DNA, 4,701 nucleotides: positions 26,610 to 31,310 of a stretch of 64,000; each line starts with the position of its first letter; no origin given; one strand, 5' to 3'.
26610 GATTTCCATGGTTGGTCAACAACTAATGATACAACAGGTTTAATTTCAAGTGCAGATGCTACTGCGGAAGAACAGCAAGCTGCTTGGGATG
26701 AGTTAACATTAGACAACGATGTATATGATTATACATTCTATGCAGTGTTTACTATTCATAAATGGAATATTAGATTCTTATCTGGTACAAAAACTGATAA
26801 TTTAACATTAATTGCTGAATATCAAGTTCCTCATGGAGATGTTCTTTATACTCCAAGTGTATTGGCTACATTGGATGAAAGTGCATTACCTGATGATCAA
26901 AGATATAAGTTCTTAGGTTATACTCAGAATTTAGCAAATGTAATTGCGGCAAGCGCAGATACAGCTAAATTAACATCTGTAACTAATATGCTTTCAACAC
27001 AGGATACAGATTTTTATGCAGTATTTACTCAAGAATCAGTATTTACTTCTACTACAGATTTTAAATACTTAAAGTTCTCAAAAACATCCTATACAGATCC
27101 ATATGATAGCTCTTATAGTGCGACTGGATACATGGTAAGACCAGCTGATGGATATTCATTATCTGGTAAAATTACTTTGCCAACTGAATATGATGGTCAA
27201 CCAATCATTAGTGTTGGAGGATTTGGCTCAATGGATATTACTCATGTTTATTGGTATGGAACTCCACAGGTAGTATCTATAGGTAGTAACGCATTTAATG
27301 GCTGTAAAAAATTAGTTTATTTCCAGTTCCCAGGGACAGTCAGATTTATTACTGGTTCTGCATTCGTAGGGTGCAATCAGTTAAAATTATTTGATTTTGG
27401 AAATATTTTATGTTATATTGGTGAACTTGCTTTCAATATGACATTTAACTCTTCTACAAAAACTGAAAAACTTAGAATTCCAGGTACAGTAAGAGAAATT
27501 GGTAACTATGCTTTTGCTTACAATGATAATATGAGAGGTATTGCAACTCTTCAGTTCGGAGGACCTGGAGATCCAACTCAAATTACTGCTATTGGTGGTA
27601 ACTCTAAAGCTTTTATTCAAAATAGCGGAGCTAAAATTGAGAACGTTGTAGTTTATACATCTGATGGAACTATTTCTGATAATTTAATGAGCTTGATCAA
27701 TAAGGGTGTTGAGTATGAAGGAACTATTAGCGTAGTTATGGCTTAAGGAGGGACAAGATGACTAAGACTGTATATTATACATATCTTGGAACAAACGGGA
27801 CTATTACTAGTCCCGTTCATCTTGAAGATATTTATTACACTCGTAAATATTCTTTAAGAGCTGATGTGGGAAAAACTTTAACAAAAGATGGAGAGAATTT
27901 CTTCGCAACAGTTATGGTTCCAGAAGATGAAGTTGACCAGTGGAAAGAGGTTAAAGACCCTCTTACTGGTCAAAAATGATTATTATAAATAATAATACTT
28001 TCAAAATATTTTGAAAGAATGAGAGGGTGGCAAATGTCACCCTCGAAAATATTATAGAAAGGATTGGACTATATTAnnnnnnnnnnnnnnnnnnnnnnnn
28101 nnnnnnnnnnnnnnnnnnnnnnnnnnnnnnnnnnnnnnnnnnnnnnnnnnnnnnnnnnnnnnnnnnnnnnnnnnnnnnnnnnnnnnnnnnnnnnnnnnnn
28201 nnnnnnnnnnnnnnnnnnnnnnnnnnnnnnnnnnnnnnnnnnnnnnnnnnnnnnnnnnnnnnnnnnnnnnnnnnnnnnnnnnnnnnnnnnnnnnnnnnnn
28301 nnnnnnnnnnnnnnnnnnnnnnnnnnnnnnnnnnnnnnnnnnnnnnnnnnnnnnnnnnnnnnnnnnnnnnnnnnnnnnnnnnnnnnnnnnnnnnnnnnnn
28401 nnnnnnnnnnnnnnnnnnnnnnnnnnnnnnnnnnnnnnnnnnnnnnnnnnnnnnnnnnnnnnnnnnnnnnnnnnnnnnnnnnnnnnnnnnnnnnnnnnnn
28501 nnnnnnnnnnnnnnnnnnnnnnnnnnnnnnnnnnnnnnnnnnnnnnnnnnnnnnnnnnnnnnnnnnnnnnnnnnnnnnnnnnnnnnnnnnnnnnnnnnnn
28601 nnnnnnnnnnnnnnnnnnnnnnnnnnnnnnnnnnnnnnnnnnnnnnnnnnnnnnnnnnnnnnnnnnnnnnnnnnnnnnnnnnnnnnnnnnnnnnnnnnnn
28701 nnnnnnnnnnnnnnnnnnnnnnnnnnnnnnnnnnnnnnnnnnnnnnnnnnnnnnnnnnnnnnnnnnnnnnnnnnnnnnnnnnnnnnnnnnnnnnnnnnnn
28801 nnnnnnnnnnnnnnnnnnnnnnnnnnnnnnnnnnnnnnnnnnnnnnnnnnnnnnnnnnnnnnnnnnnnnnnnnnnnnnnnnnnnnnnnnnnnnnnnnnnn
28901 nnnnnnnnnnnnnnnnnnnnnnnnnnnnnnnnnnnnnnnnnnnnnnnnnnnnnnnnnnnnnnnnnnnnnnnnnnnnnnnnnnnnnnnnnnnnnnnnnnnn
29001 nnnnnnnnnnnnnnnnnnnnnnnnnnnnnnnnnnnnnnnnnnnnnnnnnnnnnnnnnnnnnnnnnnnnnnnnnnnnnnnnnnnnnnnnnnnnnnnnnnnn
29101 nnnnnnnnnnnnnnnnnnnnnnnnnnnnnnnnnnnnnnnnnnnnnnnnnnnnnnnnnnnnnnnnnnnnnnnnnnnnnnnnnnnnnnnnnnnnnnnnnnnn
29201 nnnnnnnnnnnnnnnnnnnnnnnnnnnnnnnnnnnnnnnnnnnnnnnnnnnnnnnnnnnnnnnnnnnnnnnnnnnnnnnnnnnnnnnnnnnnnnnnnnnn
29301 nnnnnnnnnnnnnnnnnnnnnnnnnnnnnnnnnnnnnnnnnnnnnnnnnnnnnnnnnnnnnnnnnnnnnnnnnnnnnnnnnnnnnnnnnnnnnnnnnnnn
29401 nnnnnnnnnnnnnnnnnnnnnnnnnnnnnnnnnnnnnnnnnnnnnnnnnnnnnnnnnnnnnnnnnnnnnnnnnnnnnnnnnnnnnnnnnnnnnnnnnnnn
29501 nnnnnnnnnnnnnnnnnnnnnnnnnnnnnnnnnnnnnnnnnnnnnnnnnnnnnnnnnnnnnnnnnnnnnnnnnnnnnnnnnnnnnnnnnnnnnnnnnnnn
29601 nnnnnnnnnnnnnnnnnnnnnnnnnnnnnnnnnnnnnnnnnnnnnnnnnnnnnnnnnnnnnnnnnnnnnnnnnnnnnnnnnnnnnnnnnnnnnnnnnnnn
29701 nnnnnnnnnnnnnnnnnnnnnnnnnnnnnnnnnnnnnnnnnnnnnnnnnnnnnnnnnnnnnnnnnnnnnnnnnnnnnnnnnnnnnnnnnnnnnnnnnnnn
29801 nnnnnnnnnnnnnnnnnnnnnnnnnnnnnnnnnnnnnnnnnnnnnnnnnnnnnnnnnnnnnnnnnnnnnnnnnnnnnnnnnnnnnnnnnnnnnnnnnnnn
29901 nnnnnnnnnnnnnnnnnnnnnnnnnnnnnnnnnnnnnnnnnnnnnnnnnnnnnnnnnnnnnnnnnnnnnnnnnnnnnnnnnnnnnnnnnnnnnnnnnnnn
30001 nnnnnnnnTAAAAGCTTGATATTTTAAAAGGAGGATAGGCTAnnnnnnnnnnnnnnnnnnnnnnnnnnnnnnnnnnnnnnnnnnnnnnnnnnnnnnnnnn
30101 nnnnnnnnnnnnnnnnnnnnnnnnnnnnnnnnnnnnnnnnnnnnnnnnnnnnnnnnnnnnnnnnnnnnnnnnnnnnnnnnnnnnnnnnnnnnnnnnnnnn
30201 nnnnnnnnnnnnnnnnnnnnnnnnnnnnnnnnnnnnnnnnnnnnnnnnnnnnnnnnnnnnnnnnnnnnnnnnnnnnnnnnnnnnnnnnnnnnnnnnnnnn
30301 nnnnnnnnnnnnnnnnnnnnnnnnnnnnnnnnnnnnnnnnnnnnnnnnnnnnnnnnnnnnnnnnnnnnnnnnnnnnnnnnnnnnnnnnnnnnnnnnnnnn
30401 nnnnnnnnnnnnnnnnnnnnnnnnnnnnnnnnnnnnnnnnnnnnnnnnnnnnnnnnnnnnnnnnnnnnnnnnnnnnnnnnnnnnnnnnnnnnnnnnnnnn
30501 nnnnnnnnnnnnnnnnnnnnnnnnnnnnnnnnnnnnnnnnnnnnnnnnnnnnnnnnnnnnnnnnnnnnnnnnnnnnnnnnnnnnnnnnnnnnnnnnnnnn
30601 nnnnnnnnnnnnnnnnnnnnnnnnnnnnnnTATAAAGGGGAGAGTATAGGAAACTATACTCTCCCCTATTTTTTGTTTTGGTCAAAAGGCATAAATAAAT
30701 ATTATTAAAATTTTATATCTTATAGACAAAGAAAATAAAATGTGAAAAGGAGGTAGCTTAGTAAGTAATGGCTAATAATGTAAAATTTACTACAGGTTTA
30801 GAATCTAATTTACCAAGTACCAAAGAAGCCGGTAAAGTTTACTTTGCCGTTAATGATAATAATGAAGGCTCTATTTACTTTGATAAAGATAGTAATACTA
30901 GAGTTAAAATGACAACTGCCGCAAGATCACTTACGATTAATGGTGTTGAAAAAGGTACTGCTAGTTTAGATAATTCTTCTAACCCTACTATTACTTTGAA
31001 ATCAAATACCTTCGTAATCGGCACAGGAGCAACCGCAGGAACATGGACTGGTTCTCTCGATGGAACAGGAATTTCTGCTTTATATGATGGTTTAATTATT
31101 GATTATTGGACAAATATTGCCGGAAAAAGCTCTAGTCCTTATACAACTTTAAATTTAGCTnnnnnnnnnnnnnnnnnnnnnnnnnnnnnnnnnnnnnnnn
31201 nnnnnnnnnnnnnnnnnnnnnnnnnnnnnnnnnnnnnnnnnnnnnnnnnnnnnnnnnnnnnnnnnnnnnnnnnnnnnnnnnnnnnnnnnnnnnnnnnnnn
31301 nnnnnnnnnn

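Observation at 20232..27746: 2.5-kaa receptor-binding protein ending in Flg_new (Listeria-Bacteroides repeat)-like modules and BspA-type leucine-rich repeats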

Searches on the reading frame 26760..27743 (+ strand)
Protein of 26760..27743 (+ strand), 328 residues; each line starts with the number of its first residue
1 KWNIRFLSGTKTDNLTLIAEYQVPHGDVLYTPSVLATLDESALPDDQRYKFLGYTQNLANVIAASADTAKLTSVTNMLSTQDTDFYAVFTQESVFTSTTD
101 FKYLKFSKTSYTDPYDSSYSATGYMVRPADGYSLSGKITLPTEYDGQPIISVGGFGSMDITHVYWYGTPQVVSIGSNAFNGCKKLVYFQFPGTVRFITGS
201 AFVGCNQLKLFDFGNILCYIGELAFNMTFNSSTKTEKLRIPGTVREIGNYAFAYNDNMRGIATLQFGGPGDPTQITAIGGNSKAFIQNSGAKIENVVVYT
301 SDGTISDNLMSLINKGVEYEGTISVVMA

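Call 99: find_homologous_proteins(query=window:26760-27743:+, max_evalue=0.001)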
Query window:26760-27743:+ (328 aa): 285 proteins with E <= 0.001 among 2228 candidates; the best 120 are listed.
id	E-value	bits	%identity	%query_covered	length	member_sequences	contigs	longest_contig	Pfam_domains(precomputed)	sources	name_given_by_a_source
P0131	8.0e-55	204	39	92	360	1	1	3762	PF13306.13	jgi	jgi:hypothetical protein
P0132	1.7e-26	111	32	87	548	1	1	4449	PF13306.13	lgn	-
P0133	4.0e-21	94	28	47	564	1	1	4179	PF13306.13,PF13855.13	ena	-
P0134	1.8e-19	88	34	35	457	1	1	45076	PF13306.13,PF05725.19,PF13855.13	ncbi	ncbi:MAG TPA: leucine-rich repeat protein, partial [Ruminococcus sp.]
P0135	2.4e-18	85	24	49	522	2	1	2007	PF13306.13,PF13855.13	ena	-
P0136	1.7e-17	82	30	27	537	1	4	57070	PF13306.13,PF13855.13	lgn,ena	-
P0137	7.0e-17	80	37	33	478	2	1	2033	PF13306.13,PF13855.13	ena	-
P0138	1.2e-16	79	34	34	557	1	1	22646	PF13306.13,PF12799.14,PF13855.13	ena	-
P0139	2.6e-16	78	30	36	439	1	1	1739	PF13306.13,PF13855.13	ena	-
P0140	3.5e-16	78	30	41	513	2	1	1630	PF13306.13,PF13855.13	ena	-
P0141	4.5e-16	77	34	28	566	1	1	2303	PF13306.13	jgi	-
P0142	1.1e-15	76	38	26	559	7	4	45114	PF13306.13,PF00404.25,PF05725.19,PF13855.13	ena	-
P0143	1.8e-15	75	36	26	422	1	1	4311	PF13306.13,PF13855.13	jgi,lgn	jgi:hypothetical protein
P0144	1.9e-15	75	30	41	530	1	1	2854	PF13306.13,PF00404.25,PF13855.13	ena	-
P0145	3.8e-15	74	31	38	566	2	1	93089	PF13306.13,PF26182.1,PF05725.19,PF02368.25,PF13855.13,PF26918.1,PF23952.2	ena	-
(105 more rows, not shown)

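Call 110: find_encoding_contigs(protein=P0131, flank=5000, max_places=3)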
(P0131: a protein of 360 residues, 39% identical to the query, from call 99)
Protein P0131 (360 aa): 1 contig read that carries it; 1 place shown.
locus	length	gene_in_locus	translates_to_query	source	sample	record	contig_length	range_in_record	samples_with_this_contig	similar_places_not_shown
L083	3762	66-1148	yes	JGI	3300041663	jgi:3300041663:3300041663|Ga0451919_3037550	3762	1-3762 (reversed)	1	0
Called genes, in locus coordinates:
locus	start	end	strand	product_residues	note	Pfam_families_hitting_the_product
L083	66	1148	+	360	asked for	PF13306:LRR_5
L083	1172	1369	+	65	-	-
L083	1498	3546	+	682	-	-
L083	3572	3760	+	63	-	?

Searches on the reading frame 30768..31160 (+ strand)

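Call 109: search_protein_families(library=pfam, proteins=[window:30768-31160:+], max_evalue=10)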
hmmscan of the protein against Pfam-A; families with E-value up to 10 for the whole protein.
window:30768-31160:+ (131 aa): 2 families
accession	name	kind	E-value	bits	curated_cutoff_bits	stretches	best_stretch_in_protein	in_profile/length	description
PF13385.13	Laminin_G_3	-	0.005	17.4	27.6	1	50-99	90-137/151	Concanavalin A-like lectin/glucanases superfamily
PF18200.7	Big_11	-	0.0067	16.8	25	1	27-91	20-79/87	Bacterial Ig-like domain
